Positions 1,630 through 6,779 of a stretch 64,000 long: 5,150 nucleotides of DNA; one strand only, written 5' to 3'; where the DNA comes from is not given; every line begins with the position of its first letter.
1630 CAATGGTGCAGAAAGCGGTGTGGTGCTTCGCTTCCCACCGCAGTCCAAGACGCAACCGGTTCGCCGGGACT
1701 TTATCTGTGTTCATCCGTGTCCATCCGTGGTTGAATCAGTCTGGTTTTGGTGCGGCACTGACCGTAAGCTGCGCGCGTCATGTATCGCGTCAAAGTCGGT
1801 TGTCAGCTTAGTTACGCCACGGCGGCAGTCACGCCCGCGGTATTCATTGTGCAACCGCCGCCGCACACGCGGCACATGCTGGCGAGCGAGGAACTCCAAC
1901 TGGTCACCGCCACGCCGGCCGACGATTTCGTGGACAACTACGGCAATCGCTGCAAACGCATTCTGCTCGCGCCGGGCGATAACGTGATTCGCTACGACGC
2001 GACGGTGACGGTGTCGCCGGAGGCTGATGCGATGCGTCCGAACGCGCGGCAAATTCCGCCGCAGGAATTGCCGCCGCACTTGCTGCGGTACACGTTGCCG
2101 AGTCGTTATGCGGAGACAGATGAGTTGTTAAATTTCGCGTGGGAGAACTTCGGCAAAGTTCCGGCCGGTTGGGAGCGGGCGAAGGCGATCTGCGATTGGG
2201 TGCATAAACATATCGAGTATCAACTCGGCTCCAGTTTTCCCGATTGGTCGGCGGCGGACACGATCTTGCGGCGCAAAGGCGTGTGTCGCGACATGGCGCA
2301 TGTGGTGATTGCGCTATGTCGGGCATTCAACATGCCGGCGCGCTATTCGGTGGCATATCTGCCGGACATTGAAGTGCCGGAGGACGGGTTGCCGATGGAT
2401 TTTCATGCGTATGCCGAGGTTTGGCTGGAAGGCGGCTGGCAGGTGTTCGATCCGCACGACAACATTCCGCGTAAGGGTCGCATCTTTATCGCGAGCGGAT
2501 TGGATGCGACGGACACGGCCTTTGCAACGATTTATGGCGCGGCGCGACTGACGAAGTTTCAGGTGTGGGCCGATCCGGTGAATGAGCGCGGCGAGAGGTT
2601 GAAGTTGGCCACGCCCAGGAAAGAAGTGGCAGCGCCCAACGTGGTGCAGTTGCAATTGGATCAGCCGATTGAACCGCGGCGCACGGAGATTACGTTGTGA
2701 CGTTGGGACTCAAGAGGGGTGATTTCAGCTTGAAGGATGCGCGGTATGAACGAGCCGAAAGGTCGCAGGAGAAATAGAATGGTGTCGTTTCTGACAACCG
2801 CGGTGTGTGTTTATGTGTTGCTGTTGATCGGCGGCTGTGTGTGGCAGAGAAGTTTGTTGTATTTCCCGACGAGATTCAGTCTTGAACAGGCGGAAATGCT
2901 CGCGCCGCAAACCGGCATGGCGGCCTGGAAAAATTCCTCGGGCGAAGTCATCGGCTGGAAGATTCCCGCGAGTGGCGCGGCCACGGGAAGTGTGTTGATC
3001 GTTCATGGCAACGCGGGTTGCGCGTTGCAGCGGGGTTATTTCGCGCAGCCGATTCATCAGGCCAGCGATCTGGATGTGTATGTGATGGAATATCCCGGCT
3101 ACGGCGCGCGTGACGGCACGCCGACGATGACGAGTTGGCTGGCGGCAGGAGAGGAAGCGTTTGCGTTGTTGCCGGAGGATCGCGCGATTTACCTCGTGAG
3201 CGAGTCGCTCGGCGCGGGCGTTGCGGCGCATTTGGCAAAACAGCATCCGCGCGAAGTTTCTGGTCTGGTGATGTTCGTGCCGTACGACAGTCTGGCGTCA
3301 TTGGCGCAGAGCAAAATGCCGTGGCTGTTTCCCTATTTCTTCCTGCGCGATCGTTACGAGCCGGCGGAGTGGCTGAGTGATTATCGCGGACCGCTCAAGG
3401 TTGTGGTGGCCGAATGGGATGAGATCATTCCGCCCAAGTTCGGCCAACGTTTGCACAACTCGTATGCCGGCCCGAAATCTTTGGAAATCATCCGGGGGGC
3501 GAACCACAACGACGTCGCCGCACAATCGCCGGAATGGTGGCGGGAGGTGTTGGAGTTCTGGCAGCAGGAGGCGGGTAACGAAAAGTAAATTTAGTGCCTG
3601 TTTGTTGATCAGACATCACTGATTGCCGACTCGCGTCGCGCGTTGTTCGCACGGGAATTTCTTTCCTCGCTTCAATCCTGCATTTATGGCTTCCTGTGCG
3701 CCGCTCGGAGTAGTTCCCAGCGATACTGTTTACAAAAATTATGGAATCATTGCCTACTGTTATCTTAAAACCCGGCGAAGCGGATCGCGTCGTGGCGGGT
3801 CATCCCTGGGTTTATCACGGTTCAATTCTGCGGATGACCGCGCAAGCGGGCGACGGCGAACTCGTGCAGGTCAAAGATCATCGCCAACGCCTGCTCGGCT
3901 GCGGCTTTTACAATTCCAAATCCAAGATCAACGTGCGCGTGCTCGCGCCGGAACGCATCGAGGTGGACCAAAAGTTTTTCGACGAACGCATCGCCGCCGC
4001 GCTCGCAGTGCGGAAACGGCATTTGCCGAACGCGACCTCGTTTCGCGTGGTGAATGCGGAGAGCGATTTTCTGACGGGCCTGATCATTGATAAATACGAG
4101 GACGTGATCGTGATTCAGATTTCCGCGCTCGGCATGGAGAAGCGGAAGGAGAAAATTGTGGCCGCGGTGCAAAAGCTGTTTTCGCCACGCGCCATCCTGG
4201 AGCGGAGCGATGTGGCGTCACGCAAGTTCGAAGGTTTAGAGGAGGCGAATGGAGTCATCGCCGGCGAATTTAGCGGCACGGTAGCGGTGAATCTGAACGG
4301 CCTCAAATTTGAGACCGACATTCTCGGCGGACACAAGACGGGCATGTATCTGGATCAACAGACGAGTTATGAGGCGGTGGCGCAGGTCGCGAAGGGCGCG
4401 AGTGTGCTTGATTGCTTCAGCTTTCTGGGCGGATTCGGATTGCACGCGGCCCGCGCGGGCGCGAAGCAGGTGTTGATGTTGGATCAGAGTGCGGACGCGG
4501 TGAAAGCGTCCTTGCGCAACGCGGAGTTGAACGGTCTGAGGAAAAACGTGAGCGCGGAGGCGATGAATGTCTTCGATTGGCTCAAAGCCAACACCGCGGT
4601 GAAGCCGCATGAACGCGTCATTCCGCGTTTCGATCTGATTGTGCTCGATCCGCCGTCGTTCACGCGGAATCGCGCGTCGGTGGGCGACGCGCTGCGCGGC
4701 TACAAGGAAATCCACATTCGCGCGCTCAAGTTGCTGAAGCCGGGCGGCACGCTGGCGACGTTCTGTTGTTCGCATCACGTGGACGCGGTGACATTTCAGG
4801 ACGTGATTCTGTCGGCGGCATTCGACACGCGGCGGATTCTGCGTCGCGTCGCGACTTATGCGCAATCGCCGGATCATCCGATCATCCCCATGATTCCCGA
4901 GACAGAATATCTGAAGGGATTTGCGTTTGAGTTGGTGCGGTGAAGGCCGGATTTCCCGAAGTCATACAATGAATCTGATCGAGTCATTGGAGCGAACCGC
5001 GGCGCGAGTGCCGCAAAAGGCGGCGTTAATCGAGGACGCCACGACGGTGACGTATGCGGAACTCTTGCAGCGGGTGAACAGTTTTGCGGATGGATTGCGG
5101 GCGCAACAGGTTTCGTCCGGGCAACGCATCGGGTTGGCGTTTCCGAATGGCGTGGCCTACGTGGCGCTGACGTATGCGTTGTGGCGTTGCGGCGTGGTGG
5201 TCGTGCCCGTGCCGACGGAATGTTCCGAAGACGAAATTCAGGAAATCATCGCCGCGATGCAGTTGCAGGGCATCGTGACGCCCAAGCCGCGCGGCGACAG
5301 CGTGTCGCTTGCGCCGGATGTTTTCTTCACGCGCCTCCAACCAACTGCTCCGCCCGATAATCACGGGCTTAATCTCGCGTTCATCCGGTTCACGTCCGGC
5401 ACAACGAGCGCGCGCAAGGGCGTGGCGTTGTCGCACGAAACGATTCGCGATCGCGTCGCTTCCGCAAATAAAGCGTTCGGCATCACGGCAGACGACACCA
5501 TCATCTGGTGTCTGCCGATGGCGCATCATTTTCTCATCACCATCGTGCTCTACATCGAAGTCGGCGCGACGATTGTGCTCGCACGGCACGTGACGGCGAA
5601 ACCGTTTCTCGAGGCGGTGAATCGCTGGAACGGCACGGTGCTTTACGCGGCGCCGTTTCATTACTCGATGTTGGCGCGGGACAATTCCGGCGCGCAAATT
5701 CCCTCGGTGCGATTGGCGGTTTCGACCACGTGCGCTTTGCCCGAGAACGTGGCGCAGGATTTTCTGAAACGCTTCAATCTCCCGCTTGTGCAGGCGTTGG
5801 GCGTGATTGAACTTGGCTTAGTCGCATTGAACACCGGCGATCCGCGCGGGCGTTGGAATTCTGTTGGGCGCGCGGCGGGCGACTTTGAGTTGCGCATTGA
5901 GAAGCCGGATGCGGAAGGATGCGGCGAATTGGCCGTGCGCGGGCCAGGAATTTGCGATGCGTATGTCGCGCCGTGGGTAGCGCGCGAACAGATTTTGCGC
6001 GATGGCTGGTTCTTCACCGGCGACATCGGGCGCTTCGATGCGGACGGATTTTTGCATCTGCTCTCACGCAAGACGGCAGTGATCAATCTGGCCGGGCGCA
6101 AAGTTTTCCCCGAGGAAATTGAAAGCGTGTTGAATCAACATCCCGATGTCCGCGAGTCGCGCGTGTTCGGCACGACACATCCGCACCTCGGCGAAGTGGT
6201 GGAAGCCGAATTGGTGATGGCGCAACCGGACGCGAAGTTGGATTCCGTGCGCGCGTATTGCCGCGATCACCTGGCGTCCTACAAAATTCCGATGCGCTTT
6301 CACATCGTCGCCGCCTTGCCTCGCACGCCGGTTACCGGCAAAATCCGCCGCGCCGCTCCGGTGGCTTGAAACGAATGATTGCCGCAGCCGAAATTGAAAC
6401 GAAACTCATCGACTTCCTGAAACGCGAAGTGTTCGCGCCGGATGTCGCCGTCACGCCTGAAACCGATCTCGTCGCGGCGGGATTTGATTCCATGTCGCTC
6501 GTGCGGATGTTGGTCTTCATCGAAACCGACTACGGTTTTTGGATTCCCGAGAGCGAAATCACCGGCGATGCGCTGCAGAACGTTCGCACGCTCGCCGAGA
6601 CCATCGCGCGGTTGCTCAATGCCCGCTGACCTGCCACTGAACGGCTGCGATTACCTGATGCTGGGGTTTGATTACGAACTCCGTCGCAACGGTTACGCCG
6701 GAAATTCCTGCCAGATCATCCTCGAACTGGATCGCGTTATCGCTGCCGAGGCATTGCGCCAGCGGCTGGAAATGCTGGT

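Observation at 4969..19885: Orphan acyl-lipid/natural-product cluster built from aryl-polyene-type accessory genes, with no ketosynthase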

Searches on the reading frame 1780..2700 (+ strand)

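Call 4: search_protein_families(library=pfam, proteins=[window:1780-2700:+], max_evalue=0.01)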
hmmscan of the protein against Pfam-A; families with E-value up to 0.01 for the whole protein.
window:1780-2700:+ (306 aa): 2 families
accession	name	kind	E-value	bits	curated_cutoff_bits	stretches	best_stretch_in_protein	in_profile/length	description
PF01841.26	Transglut_core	-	7.6e-23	81.3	23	1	131-225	15-108/108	Transglutaminase-like superfamily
PF04473.18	DUF553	-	0.00018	21.5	20.5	1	133-229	18-117/140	Transglutaminase-like domain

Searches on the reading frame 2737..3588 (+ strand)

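Call 4: search_protein_families(library=pfam, proteins=[window:2737-3588:+], max_evalue=0.01)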
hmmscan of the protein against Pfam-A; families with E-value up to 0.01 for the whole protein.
window:2737-3588:+ (283 aa): 4 families
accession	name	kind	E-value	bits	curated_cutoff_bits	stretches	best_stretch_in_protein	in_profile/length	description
PF00561.26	Abhydrolase_1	-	1.6e-08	34.9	25.8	1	85-211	2-133/245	alpha/beta hydrolase fold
PF12146.15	Hydrolase_4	-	4.1e-08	33.2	27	1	82-183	3-110/239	Serine aminopeptidase, S33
PF12697.13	Abhydrolase_6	-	1.1e-07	33.2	26.3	1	86-213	1-121/217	Alpha/beta hydrolase family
PF06821.19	Ser_hydrolase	-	0.00087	19.7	22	1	128-242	36-140/172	Serine hydrolase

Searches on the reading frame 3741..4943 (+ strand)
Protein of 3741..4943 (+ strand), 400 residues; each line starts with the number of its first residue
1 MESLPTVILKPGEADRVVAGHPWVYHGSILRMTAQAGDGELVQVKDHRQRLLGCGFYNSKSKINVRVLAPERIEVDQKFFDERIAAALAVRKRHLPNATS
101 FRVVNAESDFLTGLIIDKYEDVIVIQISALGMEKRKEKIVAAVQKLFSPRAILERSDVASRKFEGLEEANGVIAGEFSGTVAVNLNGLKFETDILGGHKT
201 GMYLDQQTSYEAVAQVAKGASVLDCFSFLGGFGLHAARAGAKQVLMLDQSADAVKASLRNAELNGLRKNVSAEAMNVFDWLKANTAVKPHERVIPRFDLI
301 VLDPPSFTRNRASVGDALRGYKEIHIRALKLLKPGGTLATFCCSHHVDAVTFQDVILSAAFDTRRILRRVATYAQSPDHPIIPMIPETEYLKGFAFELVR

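Call 4: search_protein_families(library=pfam, proteins=[window:3741-4943:+], max_evalue=0.01)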
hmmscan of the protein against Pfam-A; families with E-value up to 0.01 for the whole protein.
window:3741-4943:+ (400 aa): 7 families
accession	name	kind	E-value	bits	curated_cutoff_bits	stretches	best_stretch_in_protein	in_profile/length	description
PF17785.7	PUA_3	-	1.3e-20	73.3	22.6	1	7-68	1-62/64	PUA-like domain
PF10672.15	Methyltrans_SAM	-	4.7e-19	69.2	27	1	169-343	74-239/286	S-adenosylmethionine-dependent methyltransferase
PF03602.21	Cons_hypoth95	-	1.9e-08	34.6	24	1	208-306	31-123/182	Conserved hypothetical protein 95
PF13847.12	Methyltransf_31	-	5.5e-06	26.6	27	1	218-344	3-113/145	Methyltransferase domain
PF05175.20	MTS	-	6.6e-05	23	23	1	220-345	33-143/170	Methyltransferase small domain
PF02475.24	TRM5-TYW2_MTfase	-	0.0013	19.1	28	1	213-279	31-98/164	TRM5/TYW2 methyltransferase domain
PF06325.19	PrmA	-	0.0023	17.9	22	1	216-272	159-215/296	Ribosomal protein L11 methyltransferase (PrmA)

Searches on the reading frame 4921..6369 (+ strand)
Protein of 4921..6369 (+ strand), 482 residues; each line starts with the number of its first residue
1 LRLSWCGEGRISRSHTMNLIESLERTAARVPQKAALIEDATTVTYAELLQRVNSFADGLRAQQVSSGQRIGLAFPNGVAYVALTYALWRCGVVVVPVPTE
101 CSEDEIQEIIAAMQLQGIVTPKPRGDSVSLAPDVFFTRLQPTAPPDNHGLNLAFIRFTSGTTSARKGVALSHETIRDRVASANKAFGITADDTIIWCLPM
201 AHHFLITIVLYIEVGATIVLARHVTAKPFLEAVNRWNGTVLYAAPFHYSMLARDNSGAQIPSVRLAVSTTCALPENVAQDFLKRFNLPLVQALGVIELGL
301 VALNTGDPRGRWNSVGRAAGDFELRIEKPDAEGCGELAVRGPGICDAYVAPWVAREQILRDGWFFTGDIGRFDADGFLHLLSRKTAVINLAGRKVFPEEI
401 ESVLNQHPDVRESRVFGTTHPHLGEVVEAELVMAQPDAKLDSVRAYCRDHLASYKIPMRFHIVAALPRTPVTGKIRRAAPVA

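Call 3: search_protein_families(library=pfam, proteins=[window:4921-6369:+], max_evalue=0.01)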
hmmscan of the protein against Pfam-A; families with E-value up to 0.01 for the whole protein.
window:4921-6369:+ (482 aa): 3 families
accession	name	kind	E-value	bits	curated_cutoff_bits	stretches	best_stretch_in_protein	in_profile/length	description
PF00501.34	AMP-binding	-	6.4e-56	190.2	29.9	1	23-348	1-383/384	AMP-binding enzyme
PF13193.12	AMP-binding_C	-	7.8e-13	49.6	24.5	1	399-470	1-73/76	AMP-binding enzyme C-terminal domain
PF23562.2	AMP-binding_C_3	-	0.00091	20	20.8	1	387-430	4-48/124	AMP-binding enzyme C-terminal domain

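Call 6: search_protein_families(library=ncbifam, proteins=[window:4921-6369:+], max_evalue=0.01)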
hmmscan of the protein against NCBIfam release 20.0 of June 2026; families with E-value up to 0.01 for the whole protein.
window:4921-6369:+ (482 aa): 106 families (the best 25 are shown)
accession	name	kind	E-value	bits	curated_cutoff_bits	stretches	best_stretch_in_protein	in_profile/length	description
NF004837.0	PRK06187.1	subfamily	1.8e-76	257.5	476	2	151-477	171-515/531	long-chain-fatty-acid--CoA ligase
NF006182.0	PRK08316.1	subfamily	5.5e-66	223.1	663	2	151-475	172-508/523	fatty acyl-CoA synthetase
NF004114.0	PRK05605.1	equivalog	3.2e-62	210.6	766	2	150-478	221-563/575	long-chain-fatty-acid--CoA ligase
NF002966.0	PRK03640.1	equivalog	2.6e-61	207.7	556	1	22-477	7-473/483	o-succinylbenzoate--CoA ligase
NF052269.1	Staph_lig_FadD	equivalog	1.6e-60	204.9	650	2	151-472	151-482/499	long-chain-fatty-acid--CoA ligase FadD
NF004511.1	PRK05852.1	equivalog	8.2e-60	202.9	650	1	21-477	3-497/505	FadD7 family fatty acid--CoA ligase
NF005801.1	PRK07656.1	equivalog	1.7e-58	198.5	657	2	152-475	166-494/500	FadD3 family acyl-CoA ligase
NF006181.0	PRK08314.1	subfamily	4.4e-56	190.3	705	2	151-475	205-545/563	long-chain-fatty-acid--CoA ligase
TIGR01923.1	menE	equivalog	5.8e-56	190.2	330.15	1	44-478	1-440/442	o-succinylbenzoate--CoA ligase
NF005858.0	PRK07787.1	subfamily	9.7e-56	189.1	575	1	21-477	4-465/471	acyl-CoA synthetase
NF005702.0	PRK07514.1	subfamily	1.2e-55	188.8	558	2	151-476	158-492/506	malonyl-CoA synthase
NF005307.0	PRK06839.1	equivalog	1.6e-52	178.8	748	2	154-479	153-488/496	o-succinylbenzoate--CoA ligase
NF006523.0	PRK08974.1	equivalog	3.2e-51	174.1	884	2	147-477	203-546/561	long-chain-fatty-acid--CoA ligase FadD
NF009233.0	PRK12583.1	subfamily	3.7e-51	174.2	832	2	155-477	206-543/558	fatty acid CoA ligase family protein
NF006572.0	PRK09088.1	equivalog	9.6e-50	169.6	696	1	24-478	8-481/491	acyl-CoA synthetase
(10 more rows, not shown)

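Call 64: search_solved_structures(query=window:4969-6366:+, max_evalue=1e-20)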
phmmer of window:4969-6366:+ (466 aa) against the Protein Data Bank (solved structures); distinct sequences matched with E-value up to 1e-20: 83 (the best 60 are shown).
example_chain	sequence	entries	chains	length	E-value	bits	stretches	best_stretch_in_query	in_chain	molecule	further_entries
6qjz_A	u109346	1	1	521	9.8e-45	156.3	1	131-461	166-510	oxalyl CoA-synthetase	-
5ie0_A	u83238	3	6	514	2.4e-44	155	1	131-462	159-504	Oxalate--CoA ligase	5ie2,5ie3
5buq_A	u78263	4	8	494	9.4e-42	146.5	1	10-456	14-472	2-succinylbenzoate--CoA ligase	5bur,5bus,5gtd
8wev_A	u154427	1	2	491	3.3e-41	144.7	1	10-461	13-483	Feruloyl-CoA Synthetase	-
8weu_A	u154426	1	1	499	3.4e-41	144.6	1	10-461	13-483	Fatty-acyl-CoA synthase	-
5x8f_A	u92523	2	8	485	8.3e-41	143.3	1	10-456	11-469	2-succinylbenzoate--CoA ligase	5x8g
3r44_A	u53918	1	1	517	1.1e-39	139.6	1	8-461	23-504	fatty acyl CoA synthetase FADD13 (FATTY-ACYL-CoA SYNTHETASE)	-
4gxq_A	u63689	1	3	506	4.9e-36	127.6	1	24-455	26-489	Malonyl CoA synthetase, Benzoate-CoA ligase Chimeric protein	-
7tyb_A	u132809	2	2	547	3.1e-34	121.7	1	135-460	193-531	Pyochelin biosynthesis protein PchD | Pyochelin biosynthesis salicyl-AMP ligase PchD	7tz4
4fuq_A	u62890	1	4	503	4.2e-34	121.2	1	24-461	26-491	Malonyl CoA synthetase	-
4gxr_A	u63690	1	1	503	1.1e-33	119.9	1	24-455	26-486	Malonyl CoA synthetase, Benzoate-CoA ligase Chimeric protein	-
4fut_A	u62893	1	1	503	1.3e-33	119.6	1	24-455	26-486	Malonyl CoA synthetase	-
6sq8_A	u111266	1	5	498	1.5e-33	119.4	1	131-457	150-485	Fatty acid CoA ligase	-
6mfy_A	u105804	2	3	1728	1.9e-33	119.1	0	5-179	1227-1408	Linear gramicidin synthase subunit A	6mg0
6h1b_A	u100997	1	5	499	2.1e-33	118.9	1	131-455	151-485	Fatty acid CoA ligase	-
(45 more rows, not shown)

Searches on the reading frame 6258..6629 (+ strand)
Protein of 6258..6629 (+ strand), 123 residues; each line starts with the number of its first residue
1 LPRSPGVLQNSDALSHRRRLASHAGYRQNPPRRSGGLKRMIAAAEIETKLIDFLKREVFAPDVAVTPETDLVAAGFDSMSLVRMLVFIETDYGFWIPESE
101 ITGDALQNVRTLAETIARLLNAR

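Call 3: search_protein_families(library=pfam, proteins=[window:6258-6629:+], max_evalue=0.01)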
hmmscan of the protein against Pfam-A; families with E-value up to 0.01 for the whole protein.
window:6258-6629:+ (123 aa): 1 family
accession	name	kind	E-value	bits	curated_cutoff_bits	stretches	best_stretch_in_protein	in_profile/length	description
PF00550.31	PP-binding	-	1e-06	29.3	20.8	1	52-116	5-67/67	Phosphopantetheine attachment site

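Call 6: search_protein_families(library=ncbifam, proteins=[window:6258-6629:+], max_evalue=0.01)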
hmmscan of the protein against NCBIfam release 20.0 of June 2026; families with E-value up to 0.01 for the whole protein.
window:6258-6629:+ (123 aa): 7 families
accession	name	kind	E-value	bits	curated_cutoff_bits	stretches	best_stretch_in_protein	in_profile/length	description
NF005480.0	PRK07081.1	equivalog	1.8e-06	27.8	72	1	65-122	22-79/83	acyl carrier protein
NF005798.0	PRK07639.1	equivalog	6.8e-05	23.2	100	1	76-117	38-79/91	petrobactin biosynthesis protein AsbD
NF009104.0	PRK12449.1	equivalog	0.00019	21.3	70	1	44-112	4-71/80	acyl carrier protein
NF052616.1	ACP_for_OlsHI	equivalog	0.00035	20.8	130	1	46-118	4-79/83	ornithine lipid biosynthesis acyl carrier protein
NF003464.0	PRK05087.1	equivalog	0.00053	20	68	1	45-115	2-73/78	D-alanine--poly(phosphoribitol) ligase subunit DltC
NF058660.1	cispen_ACP_AmcB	equivalog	0.00057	20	80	1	47-119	3-78/80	cispentacin biosynthesis acyl carrier protein AmcB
NF040636.1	AcpM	exception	0.0095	15.9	146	0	65-112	25-71/93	meromycolate extension acyl carrier protein AcpM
